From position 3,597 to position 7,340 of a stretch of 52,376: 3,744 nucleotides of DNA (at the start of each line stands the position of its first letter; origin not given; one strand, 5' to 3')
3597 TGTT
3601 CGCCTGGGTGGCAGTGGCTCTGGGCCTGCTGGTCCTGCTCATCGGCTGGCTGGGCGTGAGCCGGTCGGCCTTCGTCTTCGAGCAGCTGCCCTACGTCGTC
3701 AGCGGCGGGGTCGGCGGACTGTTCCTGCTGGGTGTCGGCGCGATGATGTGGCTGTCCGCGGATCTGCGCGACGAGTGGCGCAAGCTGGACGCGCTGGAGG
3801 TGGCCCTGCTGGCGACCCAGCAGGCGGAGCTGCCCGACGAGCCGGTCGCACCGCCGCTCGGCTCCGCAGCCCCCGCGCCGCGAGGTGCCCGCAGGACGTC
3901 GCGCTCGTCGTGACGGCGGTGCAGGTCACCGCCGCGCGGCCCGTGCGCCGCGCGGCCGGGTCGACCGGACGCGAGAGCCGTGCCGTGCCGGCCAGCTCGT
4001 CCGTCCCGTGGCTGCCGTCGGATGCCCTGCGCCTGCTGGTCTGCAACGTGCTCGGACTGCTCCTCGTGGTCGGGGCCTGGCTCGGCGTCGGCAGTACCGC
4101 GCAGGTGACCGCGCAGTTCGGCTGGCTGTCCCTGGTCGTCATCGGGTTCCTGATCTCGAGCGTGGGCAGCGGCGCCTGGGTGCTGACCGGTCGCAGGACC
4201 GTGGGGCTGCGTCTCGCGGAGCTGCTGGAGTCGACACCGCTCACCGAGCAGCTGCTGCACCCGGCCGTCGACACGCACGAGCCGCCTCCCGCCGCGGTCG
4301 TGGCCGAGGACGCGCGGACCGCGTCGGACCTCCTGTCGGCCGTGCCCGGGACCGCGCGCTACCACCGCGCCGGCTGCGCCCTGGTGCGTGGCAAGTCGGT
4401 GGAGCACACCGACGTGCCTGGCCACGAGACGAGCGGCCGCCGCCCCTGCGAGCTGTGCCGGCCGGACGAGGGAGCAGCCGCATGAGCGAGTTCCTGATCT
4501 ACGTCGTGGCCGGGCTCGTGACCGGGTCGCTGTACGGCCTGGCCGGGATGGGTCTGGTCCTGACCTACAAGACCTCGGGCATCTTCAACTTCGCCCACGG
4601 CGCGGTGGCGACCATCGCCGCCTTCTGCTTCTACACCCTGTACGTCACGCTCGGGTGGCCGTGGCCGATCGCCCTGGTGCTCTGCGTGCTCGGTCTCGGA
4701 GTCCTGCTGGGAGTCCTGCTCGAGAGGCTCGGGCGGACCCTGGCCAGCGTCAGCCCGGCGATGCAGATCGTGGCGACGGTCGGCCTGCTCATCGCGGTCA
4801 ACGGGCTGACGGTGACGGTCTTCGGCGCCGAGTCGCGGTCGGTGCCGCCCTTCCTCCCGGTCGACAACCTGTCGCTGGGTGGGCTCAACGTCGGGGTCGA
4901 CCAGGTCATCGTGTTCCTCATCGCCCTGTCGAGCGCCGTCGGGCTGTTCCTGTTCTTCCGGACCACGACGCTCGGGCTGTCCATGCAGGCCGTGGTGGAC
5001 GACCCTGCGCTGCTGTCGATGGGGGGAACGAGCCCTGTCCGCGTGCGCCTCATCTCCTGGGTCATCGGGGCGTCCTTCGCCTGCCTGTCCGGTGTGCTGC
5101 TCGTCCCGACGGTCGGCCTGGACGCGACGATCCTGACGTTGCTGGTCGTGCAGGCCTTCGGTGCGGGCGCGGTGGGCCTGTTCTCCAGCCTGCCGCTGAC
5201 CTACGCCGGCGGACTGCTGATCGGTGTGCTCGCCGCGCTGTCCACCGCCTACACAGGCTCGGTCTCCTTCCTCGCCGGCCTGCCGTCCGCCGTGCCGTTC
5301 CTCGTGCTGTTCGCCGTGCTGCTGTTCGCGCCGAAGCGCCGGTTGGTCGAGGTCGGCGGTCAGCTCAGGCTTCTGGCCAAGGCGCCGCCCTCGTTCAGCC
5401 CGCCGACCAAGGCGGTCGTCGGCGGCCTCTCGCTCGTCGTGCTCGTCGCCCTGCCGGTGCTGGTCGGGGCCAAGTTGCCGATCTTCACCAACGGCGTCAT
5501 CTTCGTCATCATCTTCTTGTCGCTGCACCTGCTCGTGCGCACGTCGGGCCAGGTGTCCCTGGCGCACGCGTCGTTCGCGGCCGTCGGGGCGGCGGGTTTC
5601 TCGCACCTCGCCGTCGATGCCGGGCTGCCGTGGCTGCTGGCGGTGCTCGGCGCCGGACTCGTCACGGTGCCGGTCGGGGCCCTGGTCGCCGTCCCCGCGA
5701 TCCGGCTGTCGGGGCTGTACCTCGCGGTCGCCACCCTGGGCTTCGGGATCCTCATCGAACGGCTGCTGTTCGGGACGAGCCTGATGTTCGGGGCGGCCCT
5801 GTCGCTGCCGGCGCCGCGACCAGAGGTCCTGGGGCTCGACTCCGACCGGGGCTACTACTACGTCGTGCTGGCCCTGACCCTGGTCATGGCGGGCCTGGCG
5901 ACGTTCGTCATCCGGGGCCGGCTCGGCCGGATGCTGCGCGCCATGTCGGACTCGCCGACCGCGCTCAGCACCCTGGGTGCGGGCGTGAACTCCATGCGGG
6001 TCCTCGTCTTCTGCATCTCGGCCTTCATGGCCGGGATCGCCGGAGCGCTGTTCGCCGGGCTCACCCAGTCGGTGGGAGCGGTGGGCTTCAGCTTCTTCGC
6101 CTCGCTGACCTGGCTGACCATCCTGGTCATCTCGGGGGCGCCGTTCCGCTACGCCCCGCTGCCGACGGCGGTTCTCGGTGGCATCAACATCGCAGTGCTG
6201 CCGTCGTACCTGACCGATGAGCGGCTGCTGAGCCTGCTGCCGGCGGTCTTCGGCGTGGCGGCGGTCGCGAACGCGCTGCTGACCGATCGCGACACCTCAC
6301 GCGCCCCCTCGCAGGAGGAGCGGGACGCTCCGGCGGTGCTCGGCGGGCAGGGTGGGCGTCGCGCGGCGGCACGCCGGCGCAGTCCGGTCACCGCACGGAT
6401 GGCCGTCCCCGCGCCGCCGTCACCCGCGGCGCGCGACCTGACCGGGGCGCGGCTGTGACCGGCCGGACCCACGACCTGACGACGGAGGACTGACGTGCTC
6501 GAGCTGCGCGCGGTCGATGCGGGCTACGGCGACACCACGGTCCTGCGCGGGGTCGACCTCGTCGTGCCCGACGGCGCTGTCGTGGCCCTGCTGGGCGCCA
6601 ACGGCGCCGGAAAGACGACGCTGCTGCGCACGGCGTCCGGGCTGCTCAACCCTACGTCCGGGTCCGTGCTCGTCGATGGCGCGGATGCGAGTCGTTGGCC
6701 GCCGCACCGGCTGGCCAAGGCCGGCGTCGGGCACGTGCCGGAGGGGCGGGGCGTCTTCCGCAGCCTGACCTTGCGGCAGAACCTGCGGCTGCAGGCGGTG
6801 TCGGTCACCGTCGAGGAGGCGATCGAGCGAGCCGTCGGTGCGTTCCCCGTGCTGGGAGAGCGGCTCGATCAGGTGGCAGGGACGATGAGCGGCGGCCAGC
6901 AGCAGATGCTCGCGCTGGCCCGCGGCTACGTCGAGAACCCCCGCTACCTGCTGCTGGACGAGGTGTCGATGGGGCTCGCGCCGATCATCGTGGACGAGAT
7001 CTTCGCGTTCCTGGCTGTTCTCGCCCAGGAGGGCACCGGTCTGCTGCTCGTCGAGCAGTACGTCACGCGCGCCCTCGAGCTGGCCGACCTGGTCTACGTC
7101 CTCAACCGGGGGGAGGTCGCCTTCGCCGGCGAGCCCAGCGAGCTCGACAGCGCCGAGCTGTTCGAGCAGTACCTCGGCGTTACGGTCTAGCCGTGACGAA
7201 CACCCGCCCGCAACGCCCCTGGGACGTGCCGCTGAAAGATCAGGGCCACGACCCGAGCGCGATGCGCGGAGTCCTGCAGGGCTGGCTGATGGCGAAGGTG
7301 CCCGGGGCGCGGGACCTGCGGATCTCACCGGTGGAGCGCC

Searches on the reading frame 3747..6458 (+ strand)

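Call 79: search_protein_families(library=pfam, proteins=[window:3747-6458:+], max_evalue=0.00001)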
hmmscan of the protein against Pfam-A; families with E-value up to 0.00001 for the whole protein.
window:3747-6458:+ (903 aa): 1 family
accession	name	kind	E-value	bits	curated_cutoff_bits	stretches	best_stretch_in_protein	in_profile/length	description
PF02653.21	BPD_transp_2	-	5.2e-48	164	26.8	2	253-525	2-269/269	Branched-chain amino acid transport system / permease component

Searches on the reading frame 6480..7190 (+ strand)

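Call 79: search_protein_families(library=pfam, proteins=[window:6480-7190:+], max_evalue=0.00001)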
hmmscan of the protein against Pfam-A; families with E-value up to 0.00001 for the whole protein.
window:6480-7190:+ (236 aa): 2 families
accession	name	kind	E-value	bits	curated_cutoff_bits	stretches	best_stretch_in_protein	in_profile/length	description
PF00005.33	ABC_tran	-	4.1e-29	102.4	25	1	22-161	1-134/137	ABC transporter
PF13304.12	AAA_21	-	1.2e-07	32.6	27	0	35-56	2-23/304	AAA domain, putative AbiEii toxin, Type IV TA system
